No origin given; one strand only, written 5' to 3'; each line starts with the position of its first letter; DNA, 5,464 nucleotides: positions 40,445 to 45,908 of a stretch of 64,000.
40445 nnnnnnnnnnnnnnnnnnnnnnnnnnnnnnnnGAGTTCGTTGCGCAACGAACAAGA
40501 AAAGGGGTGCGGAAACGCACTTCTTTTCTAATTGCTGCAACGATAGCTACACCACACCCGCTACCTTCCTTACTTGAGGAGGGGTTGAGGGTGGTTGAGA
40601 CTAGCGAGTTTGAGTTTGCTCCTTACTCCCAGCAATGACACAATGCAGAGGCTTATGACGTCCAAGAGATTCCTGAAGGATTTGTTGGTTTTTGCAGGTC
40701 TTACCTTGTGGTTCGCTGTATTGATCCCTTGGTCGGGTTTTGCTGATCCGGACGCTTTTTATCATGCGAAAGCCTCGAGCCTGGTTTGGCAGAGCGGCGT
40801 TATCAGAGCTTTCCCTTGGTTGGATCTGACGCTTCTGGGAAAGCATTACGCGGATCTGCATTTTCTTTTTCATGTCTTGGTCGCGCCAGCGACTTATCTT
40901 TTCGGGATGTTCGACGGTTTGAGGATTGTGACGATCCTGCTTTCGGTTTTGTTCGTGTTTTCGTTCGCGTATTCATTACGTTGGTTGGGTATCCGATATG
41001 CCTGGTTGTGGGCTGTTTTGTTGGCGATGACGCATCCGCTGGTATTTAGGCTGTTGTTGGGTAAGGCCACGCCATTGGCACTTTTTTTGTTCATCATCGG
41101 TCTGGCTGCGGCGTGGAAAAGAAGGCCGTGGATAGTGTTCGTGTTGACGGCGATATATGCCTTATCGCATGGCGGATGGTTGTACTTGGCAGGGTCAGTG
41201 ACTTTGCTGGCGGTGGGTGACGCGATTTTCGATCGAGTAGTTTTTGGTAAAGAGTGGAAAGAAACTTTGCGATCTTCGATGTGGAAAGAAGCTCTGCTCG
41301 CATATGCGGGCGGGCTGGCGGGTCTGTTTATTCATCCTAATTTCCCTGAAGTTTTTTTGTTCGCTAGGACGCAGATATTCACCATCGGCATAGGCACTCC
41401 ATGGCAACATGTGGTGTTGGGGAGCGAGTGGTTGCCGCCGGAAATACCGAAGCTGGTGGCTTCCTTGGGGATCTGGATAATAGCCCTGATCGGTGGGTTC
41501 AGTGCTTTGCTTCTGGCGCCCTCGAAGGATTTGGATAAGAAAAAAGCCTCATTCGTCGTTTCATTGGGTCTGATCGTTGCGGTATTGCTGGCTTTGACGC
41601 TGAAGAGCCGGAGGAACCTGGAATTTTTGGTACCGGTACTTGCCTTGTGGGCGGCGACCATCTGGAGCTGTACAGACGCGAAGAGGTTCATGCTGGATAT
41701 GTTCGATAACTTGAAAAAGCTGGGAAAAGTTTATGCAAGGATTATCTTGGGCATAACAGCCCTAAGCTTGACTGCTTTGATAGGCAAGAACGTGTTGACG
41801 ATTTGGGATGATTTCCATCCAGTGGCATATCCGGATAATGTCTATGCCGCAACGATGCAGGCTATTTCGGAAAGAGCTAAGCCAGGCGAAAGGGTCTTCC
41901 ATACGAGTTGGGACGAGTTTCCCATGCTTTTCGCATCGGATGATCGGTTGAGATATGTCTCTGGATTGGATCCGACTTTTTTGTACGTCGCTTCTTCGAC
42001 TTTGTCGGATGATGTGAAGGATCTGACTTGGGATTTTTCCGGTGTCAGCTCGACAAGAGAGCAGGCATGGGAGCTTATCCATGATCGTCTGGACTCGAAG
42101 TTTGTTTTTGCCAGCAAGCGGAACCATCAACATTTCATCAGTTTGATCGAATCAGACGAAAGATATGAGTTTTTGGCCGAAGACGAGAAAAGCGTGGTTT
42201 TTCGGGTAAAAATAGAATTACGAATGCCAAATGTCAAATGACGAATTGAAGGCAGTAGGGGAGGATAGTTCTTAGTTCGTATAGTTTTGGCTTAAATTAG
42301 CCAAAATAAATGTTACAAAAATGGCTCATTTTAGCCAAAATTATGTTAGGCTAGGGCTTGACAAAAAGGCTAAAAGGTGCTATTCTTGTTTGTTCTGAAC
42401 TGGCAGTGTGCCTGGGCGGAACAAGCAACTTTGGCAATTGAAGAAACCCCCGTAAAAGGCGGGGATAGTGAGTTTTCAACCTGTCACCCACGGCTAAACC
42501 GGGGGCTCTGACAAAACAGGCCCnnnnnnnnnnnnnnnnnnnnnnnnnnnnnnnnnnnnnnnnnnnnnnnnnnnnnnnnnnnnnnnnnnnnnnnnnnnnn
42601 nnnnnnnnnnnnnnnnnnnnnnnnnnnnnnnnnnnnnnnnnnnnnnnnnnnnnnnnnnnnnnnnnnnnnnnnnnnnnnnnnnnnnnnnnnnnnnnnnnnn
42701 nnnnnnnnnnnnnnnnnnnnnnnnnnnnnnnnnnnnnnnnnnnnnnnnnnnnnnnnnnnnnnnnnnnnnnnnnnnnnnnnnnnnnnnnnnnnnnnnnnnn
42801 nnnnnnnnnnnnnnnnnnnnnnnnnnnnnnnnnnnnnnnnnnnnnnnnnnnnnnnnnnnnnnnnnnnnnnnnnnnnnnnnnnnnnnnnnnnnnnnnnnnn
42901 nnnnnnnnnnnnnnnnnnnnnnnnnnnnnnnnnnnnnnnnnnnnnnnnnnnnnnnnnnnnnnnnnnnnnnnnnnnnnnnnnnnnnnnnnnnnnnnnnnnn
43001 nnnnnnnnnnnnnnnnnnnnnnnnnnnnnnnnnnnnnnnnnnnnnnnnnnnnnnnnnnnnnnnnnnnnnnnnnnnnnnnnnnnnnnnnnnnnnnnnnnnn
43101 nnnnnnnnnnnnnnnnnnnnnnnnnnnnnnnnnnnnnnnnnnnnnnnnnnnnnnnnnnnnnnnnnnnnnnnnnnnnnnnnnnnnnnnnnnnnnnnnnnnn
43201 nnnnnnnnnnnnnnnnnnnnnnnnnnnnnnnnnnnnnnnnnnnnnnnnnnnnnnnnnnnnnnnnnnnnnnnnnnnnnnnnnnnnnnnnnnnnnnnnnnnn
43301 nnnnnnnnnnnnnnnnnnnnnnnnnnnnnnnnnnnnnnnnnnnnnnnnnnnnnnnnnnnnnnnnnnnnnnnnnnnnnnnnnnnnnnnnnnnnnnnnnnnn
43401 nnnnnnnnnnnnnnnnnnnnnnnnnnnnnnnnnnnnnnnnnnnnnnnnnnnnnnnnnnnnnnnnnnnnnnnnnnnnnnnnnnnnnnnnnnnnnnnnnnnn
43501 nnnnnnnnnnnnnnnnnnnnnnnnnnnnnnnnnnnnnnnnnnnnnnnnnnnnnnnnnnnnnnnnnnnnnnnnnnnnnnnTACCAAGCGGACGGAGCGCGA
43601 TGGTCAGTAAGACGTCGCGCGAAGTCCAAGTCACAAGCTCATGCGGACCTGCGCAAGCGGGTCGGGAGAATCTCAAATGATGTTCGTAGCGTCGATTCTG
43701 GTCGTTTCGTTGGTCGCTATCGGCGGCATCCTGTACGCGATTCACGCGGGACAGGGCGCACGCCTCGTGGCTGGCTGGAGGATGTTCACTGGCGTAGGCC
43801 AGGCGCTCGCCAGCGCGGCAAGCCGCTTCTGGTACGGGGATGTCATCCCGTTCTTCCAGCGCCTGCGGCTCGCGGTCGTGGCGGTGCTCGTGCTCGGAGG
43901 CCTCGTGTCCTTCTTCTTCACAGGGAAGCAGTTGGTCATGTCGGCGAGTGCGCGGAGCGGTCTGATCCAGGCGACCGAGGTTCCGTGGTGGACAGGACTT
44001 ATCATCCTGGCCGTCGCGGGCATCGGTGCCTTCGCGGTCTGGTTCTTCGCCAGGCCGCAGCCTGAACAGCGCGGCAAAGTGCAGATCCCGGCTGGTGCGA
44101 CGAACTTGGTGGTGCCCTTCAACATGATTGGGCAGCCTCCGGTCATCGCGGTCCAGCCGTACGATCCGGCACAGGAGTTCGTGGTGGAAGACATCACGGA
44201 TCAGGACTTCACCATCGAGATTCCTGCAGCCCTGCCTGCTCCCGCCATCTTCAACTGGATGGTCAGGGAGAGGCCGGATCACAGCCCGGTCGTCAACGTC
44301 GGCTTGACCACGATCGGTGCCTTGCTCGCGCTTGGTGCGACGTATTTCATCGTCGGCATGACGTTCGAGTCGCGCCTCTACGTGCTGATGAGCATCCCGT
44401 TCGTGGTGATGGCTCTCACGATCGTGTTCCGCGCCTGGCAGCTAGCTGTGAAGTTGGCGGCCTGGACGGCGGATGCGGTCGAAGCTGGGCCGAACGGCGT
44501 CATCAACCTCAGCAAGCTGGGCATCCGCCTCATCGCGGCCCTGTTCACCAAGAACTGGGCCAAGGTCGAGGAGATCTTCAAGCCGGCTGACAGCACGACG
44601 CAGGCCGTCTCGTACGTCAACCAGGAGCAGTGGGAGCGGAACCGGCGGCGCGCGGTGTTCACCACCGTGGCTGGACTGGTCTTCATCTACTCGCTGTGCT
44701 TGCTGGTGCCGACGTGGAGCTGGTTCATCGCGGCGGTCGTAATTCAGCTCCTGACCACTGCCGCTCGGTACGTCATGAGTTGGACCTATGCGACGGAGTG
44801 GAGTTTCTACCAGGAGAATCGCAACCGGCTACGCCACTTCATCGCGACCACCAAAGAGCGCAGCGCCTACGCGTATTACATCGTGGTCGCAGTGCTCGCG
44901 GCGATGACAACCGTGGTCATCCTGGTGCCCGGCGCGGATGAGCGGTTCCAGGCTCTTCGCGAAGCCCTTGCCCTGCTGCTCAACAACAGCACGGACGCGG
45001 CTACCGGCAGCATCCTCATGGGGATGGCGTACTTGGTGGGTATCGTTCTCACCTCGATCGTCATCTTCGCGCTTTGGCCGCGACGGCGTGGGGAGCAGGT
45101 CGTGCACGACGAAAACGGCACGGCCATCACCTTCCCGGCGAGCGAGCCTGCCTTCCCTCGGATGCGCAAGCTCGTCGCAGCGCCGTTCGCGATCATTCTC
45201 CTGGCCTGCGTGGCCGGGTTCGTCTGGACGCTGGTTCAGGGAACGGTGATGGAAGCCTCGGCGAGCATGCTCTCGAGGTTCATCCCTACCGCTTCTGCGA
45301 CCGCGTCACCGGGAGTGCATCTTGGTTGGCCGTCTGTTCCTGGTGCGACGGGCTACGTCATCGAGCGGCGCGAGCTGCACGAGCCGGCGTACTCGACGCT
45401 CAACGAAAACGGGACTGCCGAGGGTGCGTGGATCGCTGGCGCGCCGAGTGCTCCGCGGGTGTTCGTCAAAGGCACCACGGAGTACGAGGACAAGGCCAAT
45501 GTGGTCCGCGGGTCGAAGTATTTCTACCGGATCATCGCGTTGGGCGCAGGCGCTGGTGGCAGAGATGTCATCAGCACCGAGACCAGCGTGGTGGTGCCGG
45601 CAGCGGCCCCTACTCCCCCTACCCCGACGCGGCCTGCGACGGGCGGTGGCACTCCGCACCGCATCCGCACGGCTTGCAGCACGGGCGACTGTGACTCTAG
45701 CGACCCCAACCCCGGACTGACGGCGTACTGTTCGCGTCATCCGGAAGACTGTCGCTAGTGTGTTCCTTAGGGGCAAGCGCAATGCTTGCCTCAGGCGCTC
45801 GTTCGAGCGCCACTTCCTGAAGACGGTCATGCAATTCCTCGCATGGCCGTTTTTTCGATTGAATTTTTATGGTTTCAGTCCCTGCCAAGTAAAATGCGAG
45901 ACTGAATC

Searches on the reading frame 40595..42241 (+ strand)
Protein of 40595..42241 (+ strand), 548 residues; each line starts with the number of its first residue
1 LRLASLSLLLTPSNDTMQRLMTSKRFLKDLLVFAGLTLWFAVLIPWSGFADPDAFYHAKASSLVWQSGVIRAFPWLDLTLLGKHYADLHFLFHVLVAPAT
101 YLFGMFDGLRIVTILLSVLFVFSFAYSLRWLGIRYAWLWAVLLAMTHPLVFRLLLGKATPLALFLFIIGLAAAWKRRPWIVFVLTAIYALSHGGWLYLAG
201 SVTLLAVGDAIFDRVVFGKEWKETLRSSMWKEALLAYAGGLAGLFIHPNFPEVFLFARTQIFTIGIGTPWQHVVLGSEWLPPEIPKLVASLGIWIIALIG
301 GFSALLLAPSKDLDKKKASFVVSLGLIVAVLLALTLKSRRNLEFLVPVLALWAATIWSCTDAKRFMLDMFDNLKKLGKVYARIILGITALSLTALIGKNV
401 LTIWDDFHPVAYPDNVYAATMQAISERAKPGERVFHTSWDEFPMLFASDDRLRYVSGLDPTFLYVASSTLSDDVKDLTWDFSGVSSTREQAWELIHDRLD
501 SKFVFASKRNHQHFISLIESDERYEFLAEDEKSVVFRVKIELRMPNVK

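Call 6: search_protein_families(library=pfam, proteins=[window:40595-42241:+], max_evalue=0.01)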
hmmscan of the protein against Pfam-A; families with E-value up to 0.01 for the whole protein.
window:40595-42241:+ (548 aa): 0 families

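Call 40: search_solved_structures(query=window:40595-42241:+, max_evalue=10)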
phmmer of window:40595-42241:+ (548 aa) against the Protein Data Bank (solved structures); distinct sequences matched with E-value up to 10: 0.

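Call 41: find_homologous_proteins(query=window:40595-42241:+, max_evalue=0.00001)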
Query window:40595-42241:+ (548 aa): 152 proteins with E <= 0.00001 among 8000 candidates; the best 120 are listed.
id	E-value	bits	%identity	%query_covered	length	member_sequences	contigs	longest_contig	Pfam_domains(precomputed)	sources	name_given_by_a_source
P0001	0.0e+0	1179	100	96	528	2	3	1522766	-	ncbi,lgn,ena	-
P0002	1.6e-254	864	73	95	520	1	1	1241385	-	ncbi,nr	ncbi:MAG: hypothetical protein RDU25_06030 [Patescibacteria group bacterium]|nr:hypothetical protein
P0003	1.8e-187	643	56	93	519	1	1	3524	-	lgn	-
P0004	1.6e-184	633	55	95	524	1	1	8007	-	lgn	-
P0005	8.2e-181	621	54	94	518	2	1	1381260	-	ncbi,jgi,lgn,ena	ncbi:MAG: hypothetical protein WC551_06715 [Patescibacteria group bacterium]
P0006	2.3e-180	619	55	94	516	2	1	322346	-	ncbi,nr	ncbi:hypothetical protein HZC53_01595 [Candidatus Uhrbacteria bacterium]|nr:hypothetical protein [Ca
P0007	6.1e-179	614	53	95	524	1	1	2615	-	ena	-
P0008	1.9e-177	610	54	92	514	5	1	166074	-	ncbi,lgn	-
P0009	1.2e-176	607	53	95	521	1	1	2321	-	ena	-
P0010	3.0e-175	602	52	95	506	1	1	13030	-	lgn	-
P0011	1.3e-174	600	52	95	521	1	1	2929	-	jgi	-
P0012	5.4e-174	598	54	94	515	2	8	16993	-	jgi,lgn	jgi:hypothetical protein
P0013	6.0e-174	598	53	95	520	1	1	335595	-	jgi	-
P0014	2.3e-173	596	52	91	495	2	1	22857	-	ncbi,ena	-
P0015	1.4e-171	590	51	94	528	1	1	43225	-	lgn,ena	-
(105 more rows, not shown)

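Call 52: predict_structure(alignment_id=A3)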
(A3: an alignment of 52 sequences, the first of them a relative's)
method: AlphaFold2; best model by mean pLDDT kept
length: 528 residues; sequences in the alignment: 52
mean_pLDDT: 95.9   pTM: 0.93
mean pLDDT of the five models: 95.9, 95.3, 95.0, 94.4, 93.9
residues with pLDDT >= 90: 508; 70-90: 11; 50-70: 9; < 50: 0
segments of 3 or more residues with pLDDT < 50: none
pLDDT, mean of each block of 10 residues (from residue 1): 90 97 98 98 98 96 95 98 98 99 98 97 97 98 98 98 98 96 98 98 97 98 98 95 92 93 96 97 96 96 98 97 98 98 96 96 95 96 96 98 98 97 98 96 97 93 84 97 97 96 98 96 59
secondary structure, 60 per line:
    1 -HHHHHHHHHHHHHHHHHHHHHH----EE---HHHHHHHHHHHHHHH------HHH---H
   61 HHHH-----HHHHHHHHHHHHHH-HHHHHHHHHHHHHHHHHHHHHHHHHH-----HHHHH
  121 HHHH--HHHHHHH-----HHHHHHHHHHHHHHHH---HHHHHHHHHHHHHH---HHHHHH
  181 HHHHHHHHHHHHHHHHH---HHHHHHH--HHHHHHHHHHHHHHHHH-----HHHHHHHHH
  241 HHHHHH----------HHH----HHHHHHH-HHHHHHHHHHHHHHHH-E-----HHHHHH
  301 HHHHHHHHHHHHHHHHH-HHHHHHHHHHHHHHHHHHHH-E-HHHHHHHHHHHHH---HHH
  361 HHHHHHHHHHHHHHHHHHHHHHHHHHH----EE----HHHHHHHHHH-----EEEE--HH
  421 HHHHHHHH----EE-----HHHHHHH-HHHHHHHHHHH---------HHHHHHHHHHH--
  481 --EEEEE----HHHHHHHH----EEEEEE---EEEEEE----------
elements in order: H2-23 H33-47 H60-64 H70-83 H85-110 H116-124 H127-133 H139-154 H158-171 H175-197 H201-207 H210-226 H232-246 H264-270 H272-287 H295-317 H319-338 H342-354 H358-387 H398-407 E413-416 H419-428 H440-446 H448-458 H468-478 E483-487 H492-499 E504-509 E513-518
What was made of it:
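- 40655..42241 (+): 528-aa polytopic membrane protein with a GT-C glycosyltransferase fold, closest to STT3/AglB/PglB oligosaccharyltransferases. No Pfam or NCBIfam family covers it. AF2 pLDDT 95.9 (call 52).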

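Call 56: fold_search(model_id=the predicted structure, library=pdb)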
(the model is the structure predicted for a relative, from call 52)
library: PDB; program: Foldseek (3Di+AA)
matches with E <= 10: 480; with E <= 0.001: 24
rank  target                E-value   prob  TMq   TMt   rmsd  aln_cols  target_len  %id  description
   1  8pn9_A                6.4e-10  1.00  0.62  0.52   9.3       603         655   13  Structure of human oligosaccharyltransferase OST-A complex bound to NGI-1 (released 2024-05-08)
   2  8agb_A                1.1e-09  1.00  0.61  0.52  11.4       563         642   14  Structure of yeast oligosaccharylransferase complex with lipid-linked oligosaccharide bound (released 2022-12-07)
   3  8agc_A                1.1e-09  1.00  0.59  0.46  11.9       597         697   12  Structure of yeast oligosaccharylransferase complex with lipid-linked oligosaccharide and non-acceptor peptide bound (released 2022-12-07)
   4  6s7o_A                1.6e-09  1.00  0.61  0.50  10.5       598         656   13  Cryo-EM structure of human oligosaccharyltransferase complex OST-A (released 2019-12-18)
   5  8b6l_I                2.0e-09  1.00  0.60  0.48  11.7       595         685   12  Subtomogram average of the human Sec61-TRAP-OSTA-translocon (released 2022-12-07)
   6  6s7t_A                2.4e-09  1.00  0.58  0.45   9.8       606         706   12  Cryo-EM structure of human oligosaccharyltransferase complex OST-B (released 2019-12-18)
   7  6ezn_F                4.1e-09  1.00  0.64  0.53  11.1       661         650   11  Cryo-EM structure of the yeast oligosaccharyltransferase (OST) complex (released 2018-01-17)
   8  9n9j_I                4.1e-09  1.00  0.61  0.47  11.9       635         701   12  Structure of a GRP94 folding intermediate engaged with a CCDC134- and FKBP11-bound secretory translocon (released 2025-11-19)
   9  7oci_F                4.6e-09  1.00  0.63  0.54  11.1       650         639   12  Cryo-EM structure of yeast Ost6p containing oligosaccharyltransferase complex (released 2022-02-16)
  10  6c26_A                1.1e-07  1.00  0.60  0.50  12.5       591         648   12  The Cryo-EM structure of a eukaryotic oligosaccharyl transferase complex (released 2018-01-31)
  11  7e9s_A                1.6e-07  1.00  0.64  0.41   9.8       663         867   12  Archaeal oligosaccharyltransferase AglB from Archaeoglobus fulgidus in complex with an inhibitory peptide and a dolich (released 2021-09-08)
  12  6gxc_A                2.1e-07  1.00  0.55  0.43   8.6       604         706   12  Bacterial oligosaccharyltransferase PglB in complex with an inhibitory peptide and a reactive lipid-linked oligosaccha (released 2018-11-14)
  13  3wak                  3.9e-07  1.00  0.59  0.38  10.8       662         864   12  Crystal structure of the Archaeoglobus fulgidus oligosaccharyltransferase (O29867_ARCFU) in the apo form (released 2013-10-30)
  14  5ogl_A                4.3e-07  1.00  0.54  0.42   8.6       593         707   14  Structure of bacterial oligosaccharyltransferase PglB in complex with an acceptor peptide and an lipid-linked oligosac (released 2017-10-25)
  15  3rce_A                2.1e-06  1.00  0.52  0.42  10.3       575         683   13  Bacterial oligosaccharyltransferase PglB (released 2011-06-15)
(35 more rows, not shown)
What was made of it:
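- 40655..42241 (+): Foldseek top 15 hits are all STT3/AglB/PglB, E 6e-10 to 2e-6, TM 0.52-0.64 (call 56).
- On STT3/AglB/PglB oligosaccharyltransferase (downstream gene): Foldseek E 6e-10 to STT3A, and also to AglB and PglB (call 56).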

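Call 63: search_protein_families(library=pfam, alignment_id=A3, max_evalue=1)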
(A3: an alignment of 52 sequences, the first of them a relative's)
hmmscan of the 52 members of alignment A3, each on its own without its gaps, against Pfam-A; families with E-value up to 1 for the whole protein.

A. member 1, P0001 (528 aa): 0 families

B. families by the number of members that match (of 52 scanned): 24 families
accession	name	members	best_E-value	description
PF13717.11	Zn_ribbon_4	2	0.026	zinc-ribbon domain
PF05378.19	Hydant_A_N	1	0.022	Hydantoinase/oxoprolinase N-terminal region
PF10947.13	DUF2628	1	0.022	Protein of unknown function (DUF2628)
PF11674.13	DUF3270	1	0.04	Protein of unknown function (DUF3270)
PF23396.1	DUF7103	1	0.051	Family of unknown function (DUF7103)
PF14316.11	DUF4381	1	0.076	Domain of unknown function (DUF4381)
PF13150.11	TraL_transposon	1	0.095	Conjugative transposon protein TraL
PF16371.11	MetallophosN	1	0.096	N terminal of Calcineurin-like phosphoesterase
PF13190.11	PDGLE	1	0.11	PDGLE domain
PF15911.12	Beta-prop_WDR19_2nd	1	0.11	WDR19 second beta-propeller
PF10856.13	DUF2678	1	0.12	Protein of unknown function (DUF2678)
PF14897.12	EpsG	1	0.12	EpsG family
PF13470.12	PIN_3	1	0.13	PIN domain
PF19770.4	DUF6256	1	0.16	Family of unknown function (DUF6256)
PF24924.1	DUF7745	1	0.19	Domain of unknown function (DUF7745)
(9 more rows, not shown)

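Call 91: search_protein_families(library=ncbifam, proteins=[window:40655-42241:+], max_evalue=0.01)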
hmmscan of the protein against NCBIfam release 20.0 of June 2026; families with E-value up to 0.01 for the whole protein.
window:40655-42241:+ (528 aa): 0 families

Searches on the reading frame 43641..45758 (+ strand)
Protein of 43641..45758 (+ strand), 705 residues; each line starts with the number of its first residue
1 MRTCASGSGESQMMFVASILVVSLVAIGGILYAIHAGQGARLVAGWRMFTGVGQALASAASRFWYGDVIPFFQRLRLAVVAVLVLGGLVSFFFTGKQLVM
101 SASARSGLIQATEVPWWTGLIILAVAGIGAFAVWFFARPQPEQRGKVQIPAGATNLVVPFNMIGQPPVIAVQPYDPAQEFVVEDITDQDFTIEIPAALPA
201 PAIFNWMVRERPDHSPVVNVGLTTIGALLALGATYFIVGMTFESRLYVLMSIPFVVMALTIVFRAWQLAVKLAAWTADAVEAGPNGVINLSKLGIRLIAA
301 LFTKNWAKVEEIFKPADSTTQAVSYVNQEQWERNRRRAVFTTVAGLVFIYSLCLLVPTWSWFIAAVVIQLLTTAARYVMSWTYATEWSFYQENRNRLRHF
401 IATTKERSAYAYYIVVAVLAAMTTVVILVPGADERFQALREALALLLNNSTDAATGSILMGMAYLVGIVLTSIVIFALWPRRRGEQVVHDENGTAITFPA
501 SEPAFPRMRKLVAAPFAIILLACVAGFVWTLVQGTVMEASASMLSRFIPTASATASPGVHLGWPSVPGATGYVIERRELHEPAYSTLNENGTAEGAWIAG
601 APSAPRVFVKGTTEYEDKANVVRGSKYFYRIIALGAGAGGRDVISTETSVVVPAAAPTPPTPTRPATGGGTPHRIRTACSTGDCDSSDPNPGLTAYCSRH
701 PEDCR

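Call 6: search_protein_families(library=pfam, proteins=[window:43641-45758:+], max_evalue=0.01)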
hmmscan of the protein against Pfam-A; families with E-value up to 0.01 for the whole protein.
window:43641-45758:+ (705 aa): 0 families

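Call 91: search_protein_families(library=ncbifam, proteins=[window:43641-45758:+], max_evalue=0.01)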
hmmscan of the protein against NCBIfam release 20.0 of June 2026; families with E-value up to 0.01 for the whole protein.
window:43641-45758:+ (705 aa): 0 families
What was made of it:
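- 42554..45758 (+): Two conserved downstream genes of unknown function: a 341-351 aa protein with an acidic N-terminus, and a 693-705 aa polytopic membrane protein. Whether they belong to the module is uncertain. No Pfam or NCBIfam hits (calls 6, 91).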
